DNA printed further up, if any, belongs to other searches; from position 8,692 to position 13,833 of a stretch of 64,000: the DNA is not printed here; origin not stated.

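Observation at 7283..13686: Giant surface lipoprotein (about 2130 aa; TSP3 + MopE + Pmp/beta-helix) split by a poly-C frameshift and an in-frame TAA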

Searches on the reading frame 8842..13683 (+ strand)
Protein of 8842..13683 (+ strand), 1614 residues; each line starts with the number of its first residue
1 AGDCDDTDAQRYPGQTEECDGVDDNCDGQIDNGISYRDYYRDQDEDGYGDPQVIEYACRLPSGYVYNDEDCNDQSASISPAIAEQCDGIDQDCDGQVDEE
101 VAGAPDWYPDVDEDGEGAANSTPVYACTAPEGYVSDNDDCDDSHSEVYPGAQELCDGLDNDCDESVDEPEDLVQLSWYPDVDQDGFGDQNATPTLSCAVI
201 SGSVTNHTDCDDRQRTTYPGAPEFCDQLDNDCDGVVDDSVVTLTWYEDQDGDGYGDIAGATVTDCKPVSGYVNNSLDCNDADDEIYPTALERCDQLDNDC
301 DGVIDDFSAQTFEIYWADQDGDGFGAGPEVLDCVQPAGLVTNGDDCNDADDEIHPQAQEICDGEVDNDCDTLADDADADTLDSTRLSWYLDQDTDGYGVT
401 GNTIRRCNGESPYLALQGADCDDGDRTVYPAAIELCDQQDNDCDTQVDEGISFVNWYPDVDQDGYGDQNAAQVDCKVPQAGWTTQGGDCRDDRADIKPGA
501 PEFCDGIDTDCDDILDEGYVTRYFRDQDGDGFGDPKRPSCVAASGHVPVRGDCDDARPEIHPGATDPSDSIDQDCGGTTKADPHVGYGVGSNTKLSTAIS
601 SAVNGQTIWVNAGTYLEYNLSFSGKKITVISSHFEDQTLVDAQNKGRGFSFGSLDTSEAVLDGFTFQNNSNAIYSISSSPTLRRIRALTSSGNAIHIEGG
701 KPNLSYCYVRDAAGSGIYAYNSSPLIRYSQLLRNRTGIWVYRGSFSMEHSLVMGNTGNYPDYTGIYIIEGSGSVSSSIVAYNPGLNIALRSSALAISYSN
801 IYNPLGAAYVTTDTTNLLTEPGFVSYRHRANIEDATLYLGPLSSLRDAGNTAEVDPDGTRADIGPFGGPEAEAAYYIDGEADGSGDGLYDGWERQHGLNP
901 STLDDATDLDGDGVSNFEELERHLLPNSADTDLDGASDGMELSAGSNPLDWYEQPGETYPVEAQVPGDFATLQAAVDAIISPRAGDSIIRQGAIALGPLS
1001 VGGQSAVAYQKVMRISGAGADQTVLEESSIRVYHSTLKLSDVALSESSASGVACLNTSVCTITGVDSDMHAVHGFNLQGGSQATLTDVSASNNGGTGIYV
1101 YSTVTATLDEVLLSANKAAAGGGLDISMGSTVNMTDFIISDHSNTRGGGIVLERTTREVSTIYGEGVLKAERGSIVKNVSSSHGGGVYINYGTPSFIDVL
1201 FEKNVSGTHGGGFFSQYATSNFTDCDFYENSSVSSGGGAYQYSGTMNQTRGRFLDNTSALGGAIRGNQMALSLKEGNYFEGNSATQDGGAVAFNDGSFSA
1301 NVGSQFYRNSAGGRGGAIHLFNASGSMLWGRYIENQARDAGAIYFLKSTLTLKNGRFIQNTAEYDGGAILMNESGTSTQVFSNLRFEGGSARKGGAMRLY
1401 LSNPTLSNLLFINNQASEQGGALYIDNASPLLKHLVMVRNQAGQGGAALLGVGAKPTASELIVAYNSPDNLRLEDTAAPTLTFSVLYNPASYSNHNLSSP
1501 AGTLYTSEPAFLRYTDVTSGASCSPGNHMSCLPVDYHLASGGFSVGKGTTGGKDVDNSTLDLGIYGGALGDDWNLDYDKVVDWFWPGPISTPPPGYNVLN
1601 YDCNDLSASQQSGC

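Call 5: search_protein_families(library=pfam, proteins=[window:8842-13683:+], max_evalue=0.01)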
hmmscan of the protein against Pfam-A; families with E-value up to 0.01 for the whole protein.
window:8842-13683:+ (1614 aa): 5 families
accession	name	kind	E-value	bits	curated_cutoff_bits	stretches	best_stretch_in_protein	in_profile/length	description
PF11617.13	Cu-binding_MopE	-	9.8e-81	266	27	9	209-238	1-30/30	Putative metal-binding motif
PF13229.12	Beta_helix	-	1.6e-20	73.7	25.9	3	656-792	8-149/158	Right handed beta helix region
PF02415.23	Chlam_PMP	-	2.5e-12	46.1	20.6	0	1408-1425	1-18/19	Chlamydia polymorphic membrane protein (Chlamydia_PMP) repeat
PF05048.19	NosD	-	0.00014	21.8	23.6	1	1037-1128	71-160/212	Periplasmic copper-binding protein (NosD)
PF18884.5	TSP3_bac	-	0.0027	17.9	25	1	930-950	1-21/22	Bacterial TSP3 repeat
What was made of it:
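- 10627..11319 (+): First right-handed parallel beta-helix domain. Pfam Beta_helix (call 5).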

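Call 44: search_protein_families(library=ncbifam, proteins=[window:8842-13683:+], max_evalue=0.01)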
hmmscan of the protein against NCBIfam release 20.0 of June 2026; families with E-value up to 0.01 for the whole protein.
window:8842-13683:+ (1614 aa): 1 family
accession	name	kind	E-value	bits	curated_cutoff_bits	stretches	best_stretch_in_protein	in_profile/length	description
TIGR01376.1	POMP_repeat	repeat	2.4e-11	42.9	15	1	1408-1424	4-20/28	polymorphic outer membrane protein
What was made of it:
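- Closest known: Chlamydial polymorphic membrane proteins. Same: Pfam Chlam_PMP scores E=2.5e-12 and TIGR01376 scores E=2.4e-11 (calls 5, 44).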
